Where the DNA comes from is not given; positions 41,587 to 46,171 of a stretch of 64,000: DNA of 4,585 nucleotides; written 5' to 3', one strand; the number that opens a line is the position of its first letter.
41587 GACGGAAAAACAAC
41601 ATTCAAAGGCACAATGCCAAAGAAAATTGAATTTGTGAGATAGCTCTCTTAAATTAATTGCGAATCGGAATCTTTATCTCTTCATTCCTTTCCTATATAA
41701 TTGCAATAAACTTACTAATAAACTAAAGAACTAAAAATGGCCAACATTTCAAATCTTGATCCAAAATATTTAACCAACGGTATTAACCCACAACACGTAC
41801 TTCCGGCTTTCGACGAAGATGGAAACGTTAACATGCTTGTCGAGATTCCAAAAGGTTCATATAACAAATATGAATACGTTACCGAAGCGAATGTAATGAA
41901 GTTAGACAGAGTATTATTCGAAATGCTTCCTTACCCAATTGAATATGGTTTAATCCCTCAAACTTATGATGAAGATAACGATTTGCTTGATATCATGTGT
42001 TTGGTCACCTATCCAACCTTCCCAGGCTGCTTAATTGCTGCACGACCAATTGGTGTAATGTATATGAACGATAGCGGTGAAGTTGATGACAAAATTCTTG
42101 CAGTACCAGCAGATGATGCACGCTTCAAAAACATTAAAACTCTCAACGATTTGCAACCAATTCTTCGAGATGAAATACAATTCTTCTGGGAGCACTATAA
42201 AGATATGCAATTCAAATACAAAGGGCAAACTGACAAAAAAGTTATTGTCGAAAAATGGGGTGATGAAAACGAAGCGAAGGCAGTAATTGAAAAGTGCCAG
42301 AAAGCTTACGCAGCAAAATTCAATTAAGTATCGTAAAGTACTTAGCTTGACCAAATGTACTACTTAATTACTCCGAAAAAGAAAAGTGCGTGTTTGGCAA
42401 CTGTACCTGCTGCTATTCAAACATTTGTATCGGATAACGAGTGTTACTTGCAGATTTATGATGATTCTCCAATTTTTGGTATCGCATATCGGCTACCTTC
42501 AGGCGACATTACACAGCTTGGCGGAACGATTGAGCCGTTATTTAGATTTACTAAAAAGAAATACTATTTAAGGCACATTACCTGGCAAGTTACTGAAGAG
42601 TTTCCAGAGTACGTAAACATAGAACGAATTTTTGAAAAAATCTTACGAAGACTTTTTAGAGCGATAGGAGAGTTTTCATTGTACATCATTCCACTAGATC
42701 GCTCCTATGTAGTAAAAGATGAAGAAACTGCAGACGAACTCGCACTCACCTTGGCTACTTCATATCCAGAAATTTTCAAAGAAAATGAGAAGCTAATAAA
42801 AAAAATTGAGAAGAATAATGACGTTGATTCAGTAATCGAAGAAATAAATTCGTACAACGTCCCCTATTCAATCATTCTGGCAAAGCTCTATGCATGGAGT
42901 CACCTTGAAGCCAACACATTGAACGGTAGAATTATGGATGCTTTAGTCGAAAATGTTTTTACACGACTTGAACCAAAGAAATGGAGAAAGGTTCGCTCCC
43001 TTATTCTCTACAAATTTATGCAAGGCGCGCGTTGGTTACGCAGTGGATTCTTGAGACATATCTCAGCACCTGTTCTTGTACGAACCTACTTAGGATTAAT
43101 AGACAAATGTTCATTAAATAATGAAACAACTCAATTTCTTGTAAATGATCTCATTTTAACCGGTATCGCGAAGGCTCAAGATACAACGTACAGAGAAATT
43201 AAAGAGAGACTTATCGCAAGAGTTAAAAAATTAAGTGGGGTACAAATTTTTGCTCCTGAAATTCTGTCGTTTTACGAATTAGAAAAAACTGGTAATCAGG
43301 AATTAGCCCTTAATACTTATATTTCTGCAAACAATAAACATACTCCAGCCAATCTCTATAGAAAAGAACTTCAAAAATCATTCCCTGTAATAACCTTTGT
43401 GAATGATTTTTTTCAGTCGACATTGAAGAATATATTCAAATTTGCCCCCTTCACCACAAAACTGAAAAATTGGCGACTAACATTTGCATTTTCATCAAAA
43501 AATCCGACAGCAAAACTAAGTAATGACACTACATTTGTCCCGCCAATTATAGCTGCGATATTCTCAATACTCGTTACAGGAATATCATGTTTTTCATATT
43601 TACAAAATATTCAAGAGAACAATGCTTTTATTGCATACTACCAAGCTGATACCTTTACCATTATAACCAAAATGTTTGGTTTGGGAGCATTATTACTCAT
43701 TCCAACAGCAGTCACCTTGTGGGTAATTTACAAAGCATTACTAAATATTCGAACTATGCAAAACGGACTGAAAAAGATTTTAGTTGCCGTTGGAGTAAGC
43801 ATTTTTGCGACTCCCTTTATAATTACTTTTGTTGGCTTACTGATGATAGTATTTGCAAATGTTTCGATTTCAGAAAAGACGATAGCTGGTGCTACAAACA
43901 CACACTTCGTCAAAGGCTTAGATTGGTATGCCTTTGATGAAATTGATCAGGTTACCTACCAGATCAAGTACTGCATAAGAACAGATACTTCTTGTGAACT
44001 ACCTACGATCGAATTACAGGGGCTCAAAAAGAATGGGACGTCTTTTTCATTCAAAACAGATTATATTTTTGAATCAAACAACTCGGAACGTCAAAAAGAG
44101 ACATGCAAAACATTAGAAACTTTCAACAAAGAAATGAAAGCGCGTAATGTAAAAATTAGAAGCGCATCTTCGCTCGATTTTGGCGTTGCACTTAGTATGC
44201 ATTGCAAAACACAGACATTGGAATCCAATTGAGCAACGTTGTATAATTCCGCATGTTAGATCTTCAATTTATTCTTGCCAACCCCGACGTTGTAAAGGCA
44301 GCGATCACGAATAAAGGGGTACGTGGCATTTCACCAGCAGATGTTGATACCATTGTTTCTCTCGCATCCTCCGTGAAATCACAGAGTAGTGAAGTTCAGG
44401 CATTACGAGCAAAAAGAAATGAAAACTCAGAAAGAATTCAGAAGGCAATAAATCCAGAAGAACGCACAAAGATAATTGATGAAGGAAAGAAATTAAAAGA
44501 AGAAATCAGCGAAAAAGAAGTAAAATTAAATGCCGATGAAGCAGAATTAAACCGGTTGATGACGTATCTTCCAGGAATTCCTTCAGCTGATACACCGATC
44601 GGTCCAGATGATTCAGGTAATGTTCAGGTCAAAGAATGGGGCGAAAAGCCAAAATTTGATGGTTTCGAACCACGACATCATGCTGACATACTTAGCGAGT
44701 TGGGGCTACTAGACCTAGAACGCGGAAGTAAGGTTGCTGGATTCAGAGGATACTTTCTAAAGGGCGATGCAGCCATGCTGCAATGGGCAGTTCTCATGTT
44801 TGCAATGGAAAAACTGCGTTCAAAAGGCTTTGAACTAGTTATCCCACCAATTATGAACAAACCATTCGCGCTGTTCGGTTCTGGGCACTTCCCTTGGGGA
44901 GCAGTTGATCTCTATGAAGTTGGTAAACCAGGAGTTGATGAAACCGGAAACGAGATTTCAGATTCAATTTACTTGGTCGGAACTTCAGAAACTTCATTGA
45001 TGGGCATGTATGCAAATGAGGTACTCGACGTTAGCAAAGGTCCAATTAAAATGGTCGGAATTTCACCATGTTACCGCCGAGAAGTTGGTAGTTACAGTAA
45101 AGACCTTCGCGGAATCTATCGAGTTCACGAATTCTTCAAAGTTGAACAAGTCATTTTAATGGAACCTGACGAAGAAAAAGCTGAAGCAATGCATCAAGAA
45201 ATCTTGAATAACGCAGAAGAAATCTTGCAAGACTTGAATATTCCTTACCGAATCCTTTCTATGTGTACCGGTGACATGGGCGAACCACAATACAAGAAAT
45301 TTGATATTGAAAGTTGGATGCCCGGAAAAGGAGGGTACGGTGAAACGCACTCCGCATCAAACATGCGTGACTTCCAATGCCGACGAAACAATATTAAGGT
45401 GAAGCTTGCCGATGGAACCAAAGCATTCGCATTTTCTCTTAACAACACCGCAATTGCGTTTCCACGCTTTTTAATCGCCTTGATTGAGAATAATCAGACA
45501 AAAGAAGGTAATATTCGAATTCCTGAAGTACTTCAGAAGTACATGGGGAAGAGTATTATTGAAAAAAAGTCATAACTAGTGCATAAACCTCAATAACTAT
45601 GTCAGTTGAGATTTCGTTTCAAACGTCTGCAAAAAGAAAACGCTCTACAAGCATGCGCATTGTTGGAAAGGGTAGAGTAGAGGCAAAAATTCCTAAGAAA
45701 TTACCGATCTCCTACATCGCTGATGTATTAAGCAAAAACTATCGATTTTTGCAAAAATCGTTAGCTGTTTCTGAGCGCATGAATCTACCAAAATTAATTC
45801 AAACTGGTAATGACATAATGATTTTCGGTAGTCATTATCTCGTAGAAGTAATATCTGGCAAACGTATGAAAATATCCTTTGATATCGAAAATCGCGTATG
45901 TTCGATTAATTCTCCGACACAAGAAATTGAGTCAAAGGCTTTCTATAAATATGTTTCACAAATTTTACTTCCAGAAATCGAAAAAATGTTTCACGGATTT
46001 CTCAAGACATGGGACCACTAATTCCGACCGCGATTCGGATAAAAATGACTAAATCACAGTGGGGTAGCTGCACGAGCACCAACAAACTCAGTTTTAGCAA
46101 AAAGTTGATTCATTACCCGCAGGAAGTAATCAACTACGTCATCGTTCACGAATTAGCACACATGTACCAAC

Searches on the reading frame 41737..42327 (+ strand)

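Call 20: search_protein_families(library=pfam, proteins=[window:41737-42327:+], max_evalue=0.001)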
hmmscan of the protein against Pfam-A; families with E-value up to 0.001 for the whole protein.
window:41737-42327:+ (196 aa): 1 family
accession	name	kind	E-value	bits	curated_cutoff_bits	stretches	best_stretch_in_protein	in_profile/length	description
PF00719.24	Pyrophosphatase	-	3.6e-51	173.4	23.5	1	33-191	1-152/153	Inorganic pyrophosphatase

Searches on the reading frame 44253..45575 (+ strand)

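Call 20: search_protein_families(library=pfam, proteins=[window:44253-45575:+], max_evalue=0.001)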
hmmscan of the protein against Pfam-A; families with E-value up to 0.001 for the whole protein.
window:44253-45575:+ (440 aa): 2 families
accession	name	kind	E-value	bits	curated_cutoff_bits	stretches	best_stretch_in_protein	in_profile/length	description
PF00587.30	tRNA-synt_2b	-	1.5e-26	94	29.3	1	236-414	8-179/179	tRNA synthetase class II core domain (G, H, P, S and T)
PF02403.27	Seryl_tRNA_N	-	4.9e-22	78.6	28.2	1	1-110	1-108/108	Seryl-tRNA synthetase N-terminal domain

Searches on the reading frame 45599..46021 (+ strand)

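Call 21: search_protein_families(library=pfam, proteins=[window:45599-46021:+], max_evalue=0.001)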
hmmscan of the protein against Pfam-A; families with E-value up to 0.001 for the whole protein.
window:45599-46021:+ (140 aa): 1 family
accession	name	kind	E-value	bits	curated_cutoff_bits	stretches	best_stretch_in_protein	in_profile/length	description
PF01863.23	YgjP-like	-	5.4e-08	33.5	26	1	16-129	2-118/207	YgjP-like, metallopeptidase domain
